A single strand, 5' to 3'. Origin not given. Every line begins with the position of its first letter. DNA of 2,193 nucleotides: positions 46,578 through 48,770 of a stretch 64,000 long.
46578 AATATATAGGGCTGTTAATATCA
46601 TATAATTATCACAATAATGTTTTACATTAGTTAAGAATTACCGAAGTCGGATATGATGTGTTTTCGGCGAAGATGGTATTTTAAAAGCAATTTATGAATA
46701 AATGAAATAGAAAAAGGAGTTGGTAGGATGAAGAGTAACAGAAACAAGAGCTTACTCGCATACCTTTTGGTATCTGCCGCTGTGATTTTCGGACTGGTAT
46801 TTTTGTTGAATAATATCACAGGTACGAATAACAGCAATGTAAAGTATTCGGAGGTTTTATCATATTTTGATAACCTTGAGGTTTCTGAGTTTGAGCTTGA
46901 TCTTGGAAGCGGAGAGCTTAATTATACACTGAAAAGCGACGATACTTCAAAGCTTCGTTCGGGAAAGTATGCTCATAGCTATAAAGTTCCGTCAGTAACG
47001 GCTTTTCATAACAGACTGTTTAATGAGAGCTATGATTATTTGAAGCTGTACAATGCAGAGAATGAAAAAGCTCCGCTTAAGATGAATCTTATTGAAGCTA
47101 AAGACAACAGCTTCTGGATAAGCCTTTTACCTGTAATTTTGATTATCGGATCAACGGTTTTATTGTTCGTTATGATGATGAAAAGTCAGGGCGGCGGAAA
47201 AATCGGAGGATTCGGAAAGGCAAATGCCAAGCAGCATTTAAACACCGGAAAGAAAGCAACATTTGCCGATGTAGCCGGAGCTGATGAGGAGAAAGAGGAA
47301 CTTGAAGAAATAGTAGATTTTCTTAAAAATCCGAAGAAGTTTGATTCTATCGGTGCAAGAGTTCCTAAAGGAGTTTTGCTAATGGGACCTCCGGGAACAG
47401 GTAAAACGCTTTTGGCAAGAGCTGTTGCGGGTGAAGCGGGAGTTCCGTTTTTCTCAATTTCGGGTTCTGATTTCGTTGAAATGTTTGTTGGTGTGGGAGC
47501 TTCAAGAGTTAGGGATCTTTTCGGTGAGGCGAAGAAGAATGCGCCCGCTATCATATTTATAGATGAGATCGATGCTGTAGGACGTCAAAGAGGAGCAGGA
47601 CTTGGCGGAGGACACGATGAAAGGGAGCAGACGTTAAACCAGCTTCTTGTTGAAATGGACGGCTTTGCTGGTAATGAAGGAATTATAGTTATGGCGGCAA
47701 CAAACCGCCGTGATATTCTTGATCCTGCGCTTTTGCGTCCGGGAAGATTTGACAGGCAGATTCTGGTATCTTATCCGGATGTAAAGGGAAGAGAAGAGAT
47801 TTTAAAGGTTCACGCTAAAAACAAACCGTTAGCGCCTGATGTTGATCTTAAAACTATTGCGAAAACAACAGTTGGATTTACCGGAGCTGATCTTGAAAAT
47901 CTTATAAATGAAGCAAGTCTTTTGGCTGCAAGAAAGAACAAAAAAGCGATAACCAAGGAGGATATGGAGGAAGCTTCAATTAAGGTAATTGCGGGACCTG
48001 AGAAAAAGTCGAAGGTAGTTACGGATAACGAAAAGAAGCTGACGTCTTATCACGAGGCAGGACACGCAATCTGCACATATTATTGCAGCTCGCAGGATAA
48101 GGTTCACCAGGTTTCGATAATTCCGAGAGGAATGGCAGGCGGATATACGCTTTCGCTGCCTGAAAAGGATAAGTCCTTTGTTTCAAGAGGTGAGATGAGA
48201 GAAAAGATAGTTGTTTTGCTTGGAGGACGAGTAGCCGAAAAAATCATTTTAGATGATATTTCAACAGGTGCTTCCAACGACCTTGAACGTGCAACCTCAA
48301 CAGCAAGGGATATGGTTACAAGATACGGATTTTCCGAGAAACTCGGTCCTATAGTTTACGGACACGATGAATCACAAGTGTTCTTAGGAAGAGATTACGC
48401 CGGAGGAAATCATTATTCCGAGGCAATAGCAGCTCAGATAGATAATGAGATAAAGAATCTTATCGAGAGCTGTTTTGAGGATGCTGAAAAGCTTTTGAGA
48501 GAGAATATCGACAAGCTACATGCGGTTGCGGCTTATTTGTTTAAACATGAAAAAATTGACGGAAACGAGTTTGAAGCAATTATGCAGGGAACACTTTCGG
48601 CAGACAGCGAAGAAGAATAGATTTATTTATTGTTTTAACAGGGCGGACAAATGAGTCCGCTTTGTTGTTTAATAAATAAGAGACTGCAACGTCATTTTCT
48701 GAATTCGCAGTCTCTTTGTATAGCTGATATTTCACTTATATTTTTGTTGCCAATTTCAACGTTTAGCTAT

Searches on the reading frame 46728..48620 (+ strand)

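Call 65: search_protein_families(library=pfam, proteins=[window:46728-48620:+], max_evalue=0.00001)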
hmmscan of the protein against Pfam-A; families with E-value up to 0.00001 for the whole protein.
window:46728-48620:+ (630 aa): 3 families
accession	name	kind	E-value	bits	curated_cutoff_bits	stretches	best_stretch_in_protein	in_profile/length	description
PF01434.24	Peptidase_M41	-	1.4e-66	224.5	29.9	1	430-618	2-191/191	Peptidase family M41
PF00004.35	AAA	-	1.6e-45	155.2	21.2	1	216-348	1-130/131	ATPase family associated with various cellular activities (AAA)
PF17862.7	AAA_lid_3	-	1e-15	57.3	27.2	1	371-415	1-45/45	AAA+ lid domain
